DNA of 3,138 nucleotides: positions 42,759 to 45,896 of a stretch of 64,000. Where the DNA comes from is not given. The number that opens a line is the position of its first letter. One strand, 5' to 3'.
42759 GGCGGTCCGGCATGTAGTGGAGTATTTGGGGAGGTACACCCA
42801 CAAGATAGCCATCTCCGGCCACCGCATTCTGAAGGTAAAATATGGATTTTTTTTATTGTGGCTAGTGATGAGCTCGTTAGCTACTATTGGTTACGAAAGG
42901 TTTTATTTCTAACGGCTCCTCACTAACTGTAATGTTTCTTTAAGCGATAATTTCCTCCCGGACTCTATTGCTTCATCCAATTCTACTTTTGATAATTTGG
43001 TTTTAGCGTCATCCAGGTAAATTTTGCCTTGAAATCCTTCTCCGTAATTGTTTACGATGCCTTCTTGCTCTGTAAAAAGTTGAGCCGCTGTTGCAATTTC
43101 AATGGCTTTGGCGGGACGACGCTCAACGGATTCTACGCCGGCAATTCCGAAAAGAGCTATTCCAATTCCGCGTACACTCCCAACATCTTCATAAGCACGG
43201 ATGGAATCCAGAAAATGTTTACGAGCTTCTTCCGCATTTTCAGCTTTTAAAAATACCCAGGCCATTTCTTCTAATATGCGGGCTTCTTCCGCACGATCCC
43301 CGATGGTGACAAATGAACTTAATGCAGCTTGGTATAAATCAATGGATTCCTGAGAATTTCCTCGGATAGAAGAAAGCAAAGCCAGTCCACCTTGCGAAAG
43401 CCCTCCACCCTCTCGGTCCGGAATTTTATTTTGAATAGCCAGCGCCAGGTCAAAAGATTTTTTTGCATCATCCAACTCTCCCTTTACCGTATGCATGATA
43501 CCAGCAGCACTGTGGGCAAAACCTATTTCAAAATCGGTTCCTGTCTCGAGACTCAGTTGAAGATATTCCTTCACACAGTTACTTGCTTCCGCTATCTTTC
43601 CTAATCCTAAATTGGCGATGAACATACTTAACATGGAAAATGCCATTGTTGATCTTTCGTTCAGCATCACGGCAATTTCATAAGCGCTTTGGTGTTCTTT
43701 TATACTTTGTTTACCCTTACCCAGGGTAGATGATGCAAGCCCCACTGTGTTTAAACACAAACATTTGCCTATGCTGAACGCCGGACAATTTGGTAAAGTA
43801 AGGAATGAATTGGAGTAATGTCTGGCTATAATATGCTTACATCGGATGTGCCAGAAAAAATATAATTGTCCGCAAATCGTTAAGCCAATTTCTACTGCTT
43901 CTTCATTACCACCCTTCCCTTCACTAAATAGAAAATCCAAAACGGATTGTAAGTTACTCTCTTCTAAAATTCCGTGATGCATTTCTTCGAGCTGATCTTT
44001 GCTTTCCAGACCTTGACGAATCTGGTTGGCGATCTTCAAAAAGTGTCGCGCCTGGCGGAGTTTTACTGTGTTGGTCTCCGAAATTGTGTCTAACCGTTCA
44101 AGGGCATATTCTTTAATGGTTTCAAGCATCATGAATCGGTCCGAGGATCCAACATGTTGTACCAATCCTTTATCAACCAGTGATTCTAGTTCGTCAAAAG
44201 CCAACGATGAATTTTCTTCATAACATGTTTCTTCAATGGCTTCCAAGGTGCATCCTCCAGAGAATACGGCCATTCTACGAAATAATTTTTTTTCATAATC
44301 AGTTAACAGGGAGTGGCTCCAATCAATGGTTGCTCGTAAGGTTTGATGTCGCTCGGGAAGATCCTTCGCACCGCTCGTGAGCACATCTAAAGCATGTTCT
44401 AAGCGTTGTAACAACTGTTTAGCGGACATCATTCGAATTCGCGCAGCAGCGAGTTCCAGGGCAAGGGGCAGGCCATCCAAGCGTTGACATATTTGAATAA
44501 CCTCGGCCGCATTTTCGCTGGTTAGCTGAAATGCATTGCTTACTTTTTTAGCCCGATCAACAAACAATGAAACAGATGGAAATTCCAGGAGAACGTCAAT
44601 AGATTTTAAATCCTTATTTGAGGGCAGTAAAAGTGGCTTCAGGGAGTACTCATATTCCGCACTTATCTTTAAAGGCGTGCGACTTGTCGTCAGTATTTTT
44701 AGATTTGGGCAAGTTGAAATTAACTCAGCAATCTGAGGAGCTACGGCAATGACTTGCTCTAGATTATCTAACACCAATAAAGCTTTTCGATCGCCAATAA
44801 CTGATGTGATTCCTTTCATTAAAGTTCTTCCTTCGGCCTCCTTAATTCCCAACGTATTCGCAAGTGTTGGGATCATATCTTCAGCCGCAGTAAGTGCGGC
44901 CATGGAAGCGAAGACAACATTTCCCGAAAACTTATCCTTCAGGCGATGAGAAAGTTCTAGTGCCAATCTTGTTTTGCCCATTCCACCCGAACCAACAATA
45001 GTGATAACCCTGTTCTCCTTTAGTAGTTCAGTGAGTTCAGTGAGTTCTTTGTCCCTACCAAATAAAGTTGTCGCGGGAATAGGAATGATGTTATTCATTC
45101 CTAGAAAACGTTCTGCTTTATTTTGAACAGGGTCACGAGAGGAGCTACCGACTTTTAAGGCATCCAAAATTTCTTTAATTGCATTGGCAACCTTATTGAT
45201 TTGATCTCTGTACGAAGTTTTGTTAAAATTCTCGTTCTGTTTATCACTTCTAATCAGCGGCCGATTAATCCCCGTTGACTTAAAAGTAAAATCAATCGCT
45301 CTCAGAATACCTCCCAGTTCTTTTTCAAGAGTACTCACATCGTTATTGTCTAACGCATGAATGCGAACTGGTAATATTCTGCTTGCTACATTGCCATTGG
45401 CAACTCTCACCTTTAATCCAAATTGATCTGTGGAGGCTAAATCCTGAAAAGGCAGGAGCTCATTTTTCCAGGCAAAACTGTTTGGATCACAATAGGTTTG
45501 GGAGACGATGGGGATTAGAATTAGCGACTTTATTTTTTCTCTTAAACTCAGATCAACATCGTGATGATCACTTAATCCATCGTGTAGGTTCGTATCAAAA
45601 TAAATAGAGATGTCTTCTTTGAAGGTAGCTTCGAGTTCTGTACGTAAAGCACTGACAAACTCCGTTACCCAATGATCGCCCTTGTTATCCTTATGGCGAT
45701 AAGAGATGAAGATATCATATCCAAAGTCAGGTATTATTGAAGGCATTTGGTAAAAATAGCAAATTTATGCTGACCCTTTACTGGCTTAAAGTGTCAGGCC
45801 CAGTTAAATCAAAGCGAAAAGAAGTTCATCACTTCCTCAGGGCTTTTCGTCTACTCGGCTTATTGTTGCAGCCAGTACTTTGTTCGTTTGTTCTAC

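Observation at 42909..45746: Stand-alone TIR-NB-ARC-TPR STAND NTPase: candidate single-gene immune or abortive-infection sensor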

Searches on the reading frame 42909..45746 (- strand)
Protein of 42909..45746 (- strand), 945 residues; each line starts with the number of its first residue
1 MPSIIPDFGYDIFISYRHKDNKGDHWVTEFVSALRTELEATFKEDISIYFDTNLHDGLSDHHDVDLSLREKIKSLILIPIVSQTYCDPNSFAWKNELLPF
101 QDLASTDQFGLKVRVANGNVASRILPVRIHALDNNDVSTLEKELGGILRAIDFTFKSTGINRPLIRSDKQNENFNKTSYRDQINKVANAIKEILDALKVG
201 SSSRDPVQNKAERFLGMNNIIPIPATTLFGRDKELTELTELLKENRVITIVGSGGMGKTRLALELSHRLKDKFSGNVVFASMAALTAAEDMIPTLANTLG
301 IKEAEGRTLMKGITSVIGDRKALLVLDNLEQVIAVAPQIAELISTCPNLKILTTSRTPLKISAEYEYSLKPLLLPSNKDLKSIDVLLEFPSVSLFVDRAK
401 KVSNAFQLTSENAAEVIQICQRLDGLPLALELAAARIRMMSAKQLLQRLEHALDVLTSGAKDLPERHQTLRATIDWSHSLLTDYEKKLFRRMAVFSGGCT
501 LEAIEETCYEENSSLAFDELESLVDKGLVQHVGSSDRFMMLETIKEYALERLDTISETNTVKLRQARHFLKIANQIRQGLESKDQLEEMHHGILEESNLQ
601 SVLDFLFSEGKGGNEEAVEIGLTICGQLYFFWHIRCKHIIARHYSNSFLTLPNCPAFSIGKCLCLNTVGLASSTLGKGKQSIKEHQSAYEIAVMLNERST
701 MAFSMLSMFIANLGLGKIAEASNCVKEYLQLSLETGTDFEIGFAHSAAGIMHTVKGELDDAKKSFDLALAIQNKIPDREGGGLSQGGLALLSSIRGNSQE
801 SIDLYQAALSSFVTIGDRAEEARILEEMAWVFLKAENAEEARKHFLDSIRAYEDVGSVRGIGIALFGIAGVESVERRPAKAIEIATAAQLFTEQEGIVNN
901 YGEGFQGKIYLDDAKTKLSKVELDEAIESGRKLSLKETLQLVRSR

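Call 3: search_protein_families(library=pfam, proteins=[window:42909-45746:-], max_evalue=0.1)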
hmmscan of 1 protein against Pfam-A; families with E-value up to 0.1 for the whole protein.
window:42909-45746:- (945 aa): 20 families
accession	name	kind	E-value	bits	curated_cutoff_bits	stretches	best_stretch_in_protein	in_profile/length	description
PF13424.12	TPR_12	-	2.1e-12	47.5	30.1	2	786-853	7-76/77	Tetratricopeptide repeat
PF00931.28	NB-ARC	-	4.3e-10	39.7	23.5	1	239-477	9-245/248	NB-ARC domain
PF13401.12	AAA_22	-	9.5e-08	32.9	27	1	244-356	4-113/130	AAA domain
PF13191.12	AAA_16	-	7.4e-07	30.3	32.6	1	228-278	2-61/167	AAA ATPase domain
PF25201.1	nSTAND6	-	2.2e-06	28.2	27.7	1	228-303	1-75/148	Novel STAND NTPase 6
PF20703.3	nSTAND1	-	9.2e-06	26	27.1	1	225-337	13-132/379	Novel STAND NTPase 1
PF07719.23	TPR_2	-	1.1e-05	25.6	27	0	744-772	3-31/34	Tetratricopeptide repeat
PF20720.3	nSTAND3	-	8.9e-05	22.7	27.2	1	233-272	5-44/155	Novel STAND NTPase 3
PF01637.24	ATPase_2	-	0.0002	21.7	33.2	1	229-281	2-55/225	ATPase domain predominantly from Archaea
PF23282.1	WHD_ROQ1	-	0.0016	19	24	1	483-546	5-66/76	Disease resistance protein Roq1-like, winged-helix domain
PF13173.12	AAA_14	-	0.0032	17.9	27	1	245-366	2-108/129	AAA domain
PF05729.18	NACHT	-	0.0046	17.3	26.7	1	246-357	1-130/167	NACHT domain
PF13432.12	TPR_16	-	0.016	16.1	32.7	1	796-853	11-62/65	Tetratricopeptide repeat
PF03796.21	DnaB_C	-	0.036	13.9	27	1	234-283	8-57/255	DnaB-like helicase C terminal domain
PF13481.12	AAA_25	-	0.045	13.8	27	0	240-268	28-56/195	AAA domain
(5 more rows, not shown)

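Call 4: search_protein_families(library=padloc, proteins=[window:42909-45746:-], max_evalue=0.1)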
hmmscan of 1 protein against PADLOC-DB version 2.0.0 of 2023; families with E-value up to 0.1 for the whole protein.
window:42909-45746:- (945 aa): 5 families
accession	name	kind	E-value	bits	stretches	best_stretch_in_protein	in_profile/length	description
PDLC01169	TPR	-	1.2e-07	29.4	1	749-847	116-213/252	TPR repeats containing protein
PDLC05035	PDC-S53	-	0.0021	14.2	1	168-272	439-537/900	-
PDLC04140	mad8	-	0.0022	15.6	1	228-275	5-59/314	mads_8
PDLC00428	ThsB1|ThsB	-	0.0046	15.3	1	9-83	2-80/219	TIR-like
PDLC05079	PDC-S73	-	0.016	12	1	231-267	177-213/752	-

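Call 5: search_protein_families(library=ncbifam, proteins=[window:42909-45746:-], max_evalue=0.1)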
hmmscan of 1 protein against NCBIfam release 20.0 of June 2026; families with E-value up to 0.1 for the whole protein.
window:42909-45746:- (945 aa): 10 families
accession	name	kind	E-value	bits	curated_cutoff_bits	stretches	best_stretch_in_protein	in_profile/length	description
NF041717.1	HaaA_phane_TPR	equivalog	1.3e-27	96.3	1125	2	660-867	670-877/882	cyclophane-containing RiPP biosynthesis TPR protein HaaT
NF040586.1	FxSxx_TPR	equivalog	4.4e-17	61.8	300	1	226-562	6-318/830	FxSxx-COOH system tetratricopeptide repeat protein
NF053617.1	SARPRegAfsRStmc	equivalog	2e-12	45.9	1430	2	702-889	736-923/986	SARP-family global regulator AfsR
NF053520.1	HK_Porph_FimS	equivalog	8.3e-05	21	600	1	682-896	60-278/618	sensor histidine kinase FimS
NF053720.1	NsdA_fam_reg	subfamily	0.00024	20.7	75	0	820-888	327-394/432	NsdA family TPR-like regulatory protein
TIGR01039.1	atpD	equivalog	0.02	13.7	462.85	1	157-285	61-184/462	F0F1 ATP synthase subunit beta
NF045513.1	HepA_fam_ABC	equivalog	0.02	13.3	725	1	181-279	336-433/610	heterocyst formation ABC transporter subunit HepA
NF041815.1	Avs4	equivalog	0.022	11.9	1500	1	230-276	190-236/1579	AVAST type 4 anti-phage nuclease Avs4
NF038214.1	IS21_help_AAA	equivalog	0.034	13.8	200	1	235-286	81-130/232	IS21-like element helper ATPase IstB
NF004041.0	PRK05541.1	subfamily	0.051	13.6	127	0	243-277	5-39/176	adenylyl-sulfate kinase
